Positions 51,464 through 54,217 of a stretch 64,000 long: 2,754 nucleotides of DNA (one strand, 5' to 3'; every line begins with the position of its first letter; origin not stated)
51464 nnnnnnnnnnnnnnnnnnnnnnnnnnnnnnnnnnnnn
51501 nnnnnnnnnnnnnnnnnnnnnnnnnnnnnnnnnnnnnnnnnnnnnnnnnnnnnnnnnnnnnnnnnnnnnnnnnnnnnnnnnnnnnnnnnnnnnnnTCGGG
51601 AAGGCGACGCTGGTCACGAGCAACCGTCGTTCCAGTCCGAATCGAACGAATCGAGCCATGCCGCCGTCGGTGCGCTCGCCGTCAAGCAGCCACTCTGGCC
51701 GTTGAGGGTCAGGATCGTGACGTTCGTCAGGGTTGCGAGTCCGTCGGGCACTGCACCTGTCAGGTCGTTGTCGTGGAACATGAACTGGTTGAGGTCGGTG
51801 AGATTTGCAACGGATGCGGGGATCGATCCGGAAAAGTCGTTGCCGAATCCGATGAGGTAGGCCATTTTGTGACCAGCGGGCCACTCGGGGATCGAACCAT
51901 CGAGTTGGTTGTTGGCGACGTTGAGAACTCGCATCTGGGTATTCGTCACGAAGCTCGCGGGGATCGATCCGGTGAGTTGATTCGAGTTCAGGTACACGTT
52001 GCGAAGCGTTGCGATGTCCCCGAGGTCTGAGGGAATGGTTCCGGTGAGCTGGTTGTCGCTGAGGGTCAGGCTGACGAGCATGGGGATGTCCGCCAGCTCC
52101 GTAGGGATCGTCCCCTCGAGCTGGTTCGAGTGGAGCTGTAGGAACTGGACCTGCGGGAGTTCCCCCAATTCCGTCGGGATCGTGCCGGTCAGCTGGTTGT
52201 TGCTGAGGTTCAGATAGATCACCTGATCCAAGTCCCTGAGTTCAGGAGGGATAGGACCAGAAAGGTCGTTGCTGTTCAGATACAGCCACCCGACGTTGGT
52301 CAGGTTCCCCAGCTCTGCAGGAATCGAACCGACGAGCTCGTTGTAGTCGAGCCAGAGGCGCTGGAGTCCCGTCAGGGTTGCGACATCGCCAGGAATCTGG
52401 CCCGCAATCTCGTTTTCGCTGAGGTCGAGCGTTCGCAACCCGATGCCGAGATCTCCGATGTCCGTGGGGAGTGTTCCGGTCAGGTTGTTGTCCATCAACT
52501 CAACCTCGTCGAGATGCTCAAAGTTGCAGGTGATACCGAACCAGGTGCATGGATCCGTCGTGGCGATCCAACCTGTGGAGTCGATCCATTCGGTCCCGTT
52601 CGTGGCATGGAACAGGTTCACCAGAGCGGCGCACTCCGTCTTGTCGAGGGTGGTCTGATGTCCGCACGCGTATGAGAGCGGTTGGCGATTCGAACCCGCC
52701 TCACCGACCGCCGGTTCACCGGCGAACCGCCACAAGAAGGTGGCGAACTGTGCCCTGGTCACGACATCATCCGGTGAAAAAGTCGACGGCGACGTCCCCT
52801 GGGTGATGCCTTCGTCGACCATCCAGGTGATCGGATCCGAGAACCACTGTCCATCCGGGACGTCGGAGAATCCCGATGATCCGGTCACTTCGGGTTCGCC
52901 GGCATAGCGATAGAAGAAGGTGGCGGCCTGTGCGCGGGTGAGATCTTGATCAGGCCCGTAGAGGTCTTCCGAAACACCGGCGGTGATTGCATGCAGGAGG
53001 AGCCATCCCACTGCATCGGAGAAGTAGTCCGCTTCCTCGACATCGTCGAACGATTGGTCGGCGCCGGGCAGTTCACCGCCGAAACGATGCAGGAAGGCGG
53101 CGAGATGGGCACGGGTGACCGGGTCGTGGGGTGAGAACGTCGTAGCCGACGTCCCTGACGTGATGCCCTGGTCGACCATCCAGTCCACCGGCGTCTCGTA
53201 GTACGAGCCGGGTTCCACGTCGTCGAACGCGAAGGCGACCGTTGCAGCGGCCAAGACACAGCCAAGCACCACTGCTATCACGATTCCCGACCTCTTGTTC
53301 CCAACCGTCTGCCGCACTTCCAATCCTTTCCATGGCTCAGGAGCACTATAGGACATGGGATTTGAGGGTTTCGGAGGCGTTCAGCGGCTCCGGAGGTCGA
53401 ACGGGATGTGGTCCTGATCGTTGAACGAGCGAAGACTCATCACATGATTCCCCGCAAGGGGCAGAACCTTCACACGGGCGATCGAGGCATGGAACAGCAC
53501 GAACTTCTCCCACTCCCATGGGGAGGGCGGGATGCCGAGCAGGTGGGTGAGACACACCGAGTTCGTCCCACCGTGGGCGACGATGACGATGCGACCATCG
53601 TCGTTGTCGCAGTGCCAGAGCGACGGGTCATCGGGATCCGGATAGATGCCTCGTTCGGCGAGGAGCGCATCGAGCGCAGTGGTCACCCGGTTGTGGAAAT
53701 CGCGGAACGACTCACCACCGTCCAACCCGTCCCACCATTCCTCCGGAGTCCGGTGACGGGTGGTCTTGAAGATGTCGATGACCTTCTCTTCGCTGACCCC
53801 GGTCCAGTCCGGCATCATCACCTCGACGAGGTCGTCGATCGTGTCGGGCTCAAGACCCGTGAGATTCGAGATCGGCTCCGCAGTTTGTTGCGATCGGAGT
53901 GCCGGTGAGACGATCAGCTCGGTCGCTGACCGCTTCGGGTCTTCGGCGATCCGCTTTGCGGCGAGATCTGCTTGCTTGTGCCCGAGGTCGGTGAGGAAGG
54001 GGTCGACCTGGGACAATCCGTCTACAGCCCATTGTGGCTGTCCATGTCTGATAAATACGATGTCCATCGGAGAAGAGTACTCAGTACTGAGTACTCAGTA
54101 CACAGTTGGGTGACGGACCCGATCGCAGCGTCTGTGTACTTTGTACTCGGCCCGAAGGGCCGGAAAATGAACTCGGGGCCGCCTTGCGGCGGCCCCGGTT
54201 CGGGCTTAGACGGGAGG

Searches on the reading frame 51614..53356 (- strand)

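Call 46: search_protein_families(library=pfam, proteins=[window:51614-53356:-], max_evalue=0.01)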
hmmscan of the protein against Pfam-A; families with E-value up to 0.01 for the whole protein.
window:51614-53356:- (580 aa): 8 families
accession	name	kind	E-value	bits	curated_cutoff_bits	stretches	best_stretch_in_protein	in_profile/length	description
PF00560.39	LRR_1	-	4.2e-30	97.7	20.6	0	380-400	3-23/23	Leucine Rich Repeat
PF00395.25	SLH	-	9.2e-30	102.8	20.8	3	163-205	2-44/44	S-layer homology domain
PF13855.12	LRR_8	-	2.2e-20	72.6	27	6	306-365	2-61/61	Leucine rich repeat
PF12799.13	LRR_4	-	3.8e-17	62.4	27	3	307-345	3-39/44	Leucine Rich repeats (2 copies)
PF23598.1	LRR_14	-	1.2e-13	51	40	2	285-363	52-124/353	Leucine-rich repeat region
PF24141.1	LRR_ComC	-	0.00012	22.3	27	0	417-485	228-288/288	EGF-like domain-containing protein ComC LRR domain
PF08263.17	LRRNT_2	-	0.00049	20.7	20.7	1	260-278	22-41/41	Leucine rich repeat N-terminal domain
PF24048.1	LRR_NXF1-5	-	0.0027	17.7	30.5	0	278-347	52-122/142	NXF1/2/3/5 leucine-rich repeat domain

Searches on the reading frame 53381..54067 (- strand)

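Call 78: search_protein_families(library=pfam, proteins=[window:53381-54067:-], max_evalue=0.001)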
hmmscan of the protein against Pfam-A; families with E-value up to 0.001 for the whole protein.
window:53381-54067:- (228 aa): 1 family
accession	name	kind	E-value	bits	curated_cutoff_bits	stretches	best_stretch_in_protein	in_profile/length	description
PF00300.27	His_Phos_1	-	1.1e-31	110.5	21.7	1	3-200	1-180/194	Histidine phosphatase superfamily (branch 1)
